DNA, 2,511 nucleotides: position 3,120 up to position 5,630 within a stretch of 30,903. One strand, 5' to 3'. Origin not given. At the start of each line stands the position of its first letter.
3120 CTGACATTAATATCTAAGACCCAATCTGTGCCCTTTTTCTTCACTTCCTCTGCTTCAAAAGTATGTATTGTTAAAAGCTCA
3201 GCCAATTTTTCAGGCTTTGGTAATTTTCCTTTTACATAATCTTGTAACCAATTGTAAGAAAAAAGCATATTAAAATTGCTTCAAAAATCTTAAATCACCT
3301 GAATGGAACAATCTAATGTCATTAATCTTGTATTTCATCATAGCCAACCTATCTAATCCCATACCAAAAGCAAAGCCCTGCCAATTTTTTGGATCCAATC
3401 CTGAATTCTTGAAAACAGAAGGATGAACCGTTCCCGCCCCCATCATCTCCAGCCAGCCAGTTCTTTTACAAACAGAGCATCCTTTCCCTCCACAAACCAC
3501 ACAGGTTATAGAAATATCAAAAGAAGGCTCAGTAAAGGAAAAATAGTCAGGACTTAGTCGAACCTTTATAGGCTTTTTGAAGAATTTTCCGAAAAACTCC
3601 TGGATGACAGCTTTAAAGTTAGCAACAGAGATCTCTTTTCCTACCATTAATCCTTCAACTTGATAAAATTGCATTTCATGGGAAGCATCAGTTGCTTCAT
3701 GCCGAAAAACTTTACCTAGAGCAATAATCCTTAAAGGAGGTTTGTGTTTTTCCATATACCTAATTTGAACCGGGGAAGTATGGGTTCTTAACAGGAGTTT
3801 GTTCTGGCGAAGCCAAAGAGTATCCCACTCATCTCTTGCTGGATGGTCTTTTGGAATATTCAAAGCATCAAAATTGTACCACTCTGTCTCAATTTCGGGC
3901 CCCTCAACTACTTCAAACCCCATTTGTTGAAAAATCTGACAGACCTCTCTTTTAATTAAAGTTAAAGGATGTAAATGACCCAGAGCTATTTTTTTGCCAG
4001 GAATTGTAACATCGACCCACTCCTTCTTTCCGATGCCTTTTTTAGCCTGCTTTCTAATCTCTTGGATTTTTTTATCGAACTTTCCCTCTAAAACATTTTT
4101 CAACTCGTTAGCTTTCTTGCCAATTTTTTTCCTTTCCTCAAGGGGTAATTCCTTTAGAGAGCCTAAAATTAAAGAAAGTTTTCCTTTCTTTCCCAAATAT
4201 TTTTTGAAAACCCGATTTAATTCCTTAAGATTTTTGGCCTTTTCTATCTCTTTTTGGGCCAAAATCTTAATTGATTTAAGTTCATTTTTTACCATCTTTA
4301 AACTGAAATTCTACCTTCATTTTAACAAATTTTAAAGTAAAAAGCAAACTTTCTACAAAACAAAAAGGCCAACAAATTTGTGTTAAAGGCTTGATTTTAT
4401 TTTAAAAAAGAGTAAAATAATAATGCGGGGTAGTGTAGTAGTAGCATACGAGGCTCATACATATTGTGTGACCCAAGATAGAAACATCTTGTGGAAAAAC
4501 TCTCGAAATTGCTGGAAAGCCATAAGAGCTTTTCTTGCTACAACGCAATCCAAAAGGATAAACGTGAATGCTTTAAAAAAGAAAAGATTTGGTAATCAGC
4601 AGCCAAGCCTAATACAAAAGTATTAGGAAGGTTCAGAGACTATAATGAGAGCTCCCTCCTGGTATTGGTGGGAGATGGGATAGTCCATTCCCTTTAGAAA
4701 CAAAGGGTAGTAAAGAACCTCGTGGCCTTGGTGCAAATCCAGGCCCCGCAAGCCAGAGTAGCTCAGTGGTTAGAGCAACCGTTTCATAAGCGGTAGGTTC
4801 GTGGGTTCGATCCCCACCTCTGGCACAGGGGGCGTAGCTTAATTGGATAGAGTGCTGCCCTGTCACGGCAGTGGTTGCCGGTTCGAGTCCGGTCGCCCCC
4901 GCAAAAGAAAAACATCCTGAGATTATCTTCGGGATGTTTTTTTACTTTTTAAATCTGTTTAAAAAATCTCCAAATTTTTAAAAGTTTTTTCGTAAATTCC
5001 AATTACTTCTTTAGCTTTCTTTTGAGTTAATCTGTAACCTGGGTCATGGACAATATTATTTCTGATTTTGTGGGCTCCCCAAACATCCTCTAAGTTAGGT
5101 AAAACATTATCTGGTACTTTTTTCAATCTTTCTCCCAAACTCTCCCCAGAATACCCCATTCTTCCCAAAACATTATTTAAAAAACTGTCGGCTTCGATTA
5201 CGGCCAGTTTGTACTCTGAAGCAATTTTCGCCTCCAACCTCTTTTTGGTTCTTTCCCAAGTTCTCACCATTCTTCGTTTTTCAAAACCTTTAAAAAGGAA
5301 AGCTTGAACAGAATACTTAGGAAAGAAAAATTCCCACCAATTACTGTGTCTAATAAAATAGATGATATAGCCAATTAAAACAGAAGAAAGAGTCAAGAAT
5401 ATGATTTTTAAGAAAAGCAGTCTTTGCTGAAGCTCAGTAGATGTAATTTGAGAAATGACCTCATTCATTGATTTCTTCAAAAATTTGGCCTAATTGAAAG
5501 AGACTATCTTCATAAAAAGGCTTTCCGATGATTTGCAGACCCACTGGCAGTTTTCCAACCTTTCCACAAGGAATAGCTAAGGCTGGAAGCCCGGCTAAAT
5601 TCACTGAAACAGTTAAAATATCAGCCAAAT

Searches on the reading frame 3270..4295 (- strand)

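Call 39: search_protein_families(library=pfam, proteins=[window:3270-4295:-], max_evalue=0.01)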
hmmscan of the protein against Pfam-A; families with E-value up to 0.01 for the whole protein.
window:3270-4295:- (341 aa): 4 families
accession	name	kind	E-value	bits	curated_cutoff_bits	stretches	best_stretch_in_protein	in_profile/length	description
PF01409.25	tRNA-synt_2d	-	4.2e-97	324.9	19.8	1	94-341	2-246/246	tRNA synthetases class II core domain (F)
PF02912.23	Phe_tRNA-synt_N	-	3.2e-16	59.5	22.3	1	21-85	1-65/69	Aminoacyl tRNA synthetase class II, N-terminal domain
PF00152.25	tRNA-synt_2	-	0.00091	18.8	25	0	190-238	94-140/308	tRNA synthetases class II (D, K and N)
PF00587.30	tRNA-synt_2b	-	0.0052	17.3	29.3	0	185-272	34-129/179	tRNA synthetase class II core domain (G, H, P, S and T)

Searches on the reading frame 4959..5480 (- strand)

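Call 39: search_protein_families(library=pfam, proteins=[window:4959-5480:-], max_evalue=0.01)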
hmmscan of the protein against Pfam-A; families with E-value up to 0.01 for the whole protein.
window:4959-5480:- (173 aa): 1 family
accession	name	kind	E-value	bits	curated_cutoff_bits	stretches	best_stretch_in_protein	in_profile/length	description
PF18730.6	HEPN_Cthe2314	-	0.002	18.6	27.1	1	85-146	67-124/174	Cthe_2314-like HEPN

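Call 54: search_protein_families(library=pfam, proteins=[window:4959-5480:-], max_evalue=1)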
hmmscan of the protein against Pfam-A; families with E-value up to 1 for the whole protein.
window:4959-5480:- (173 aa): 3 families
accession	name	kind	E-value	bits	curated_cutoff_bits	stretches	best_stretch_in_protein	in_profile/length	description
PF18730.6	HEPN_Cthe2314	-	0.002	18.6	27.1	1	85-146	67-124/174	Cthe_2314-like HEPN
PF04220.17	YihI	-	0.15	12.3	25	1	77-127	77-126/155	Der GTPase activator (YihI)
PF11674.13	DUF3270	-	0.19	12.4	25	1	13-53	30-70/86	Protein of unknown function (DUF3270)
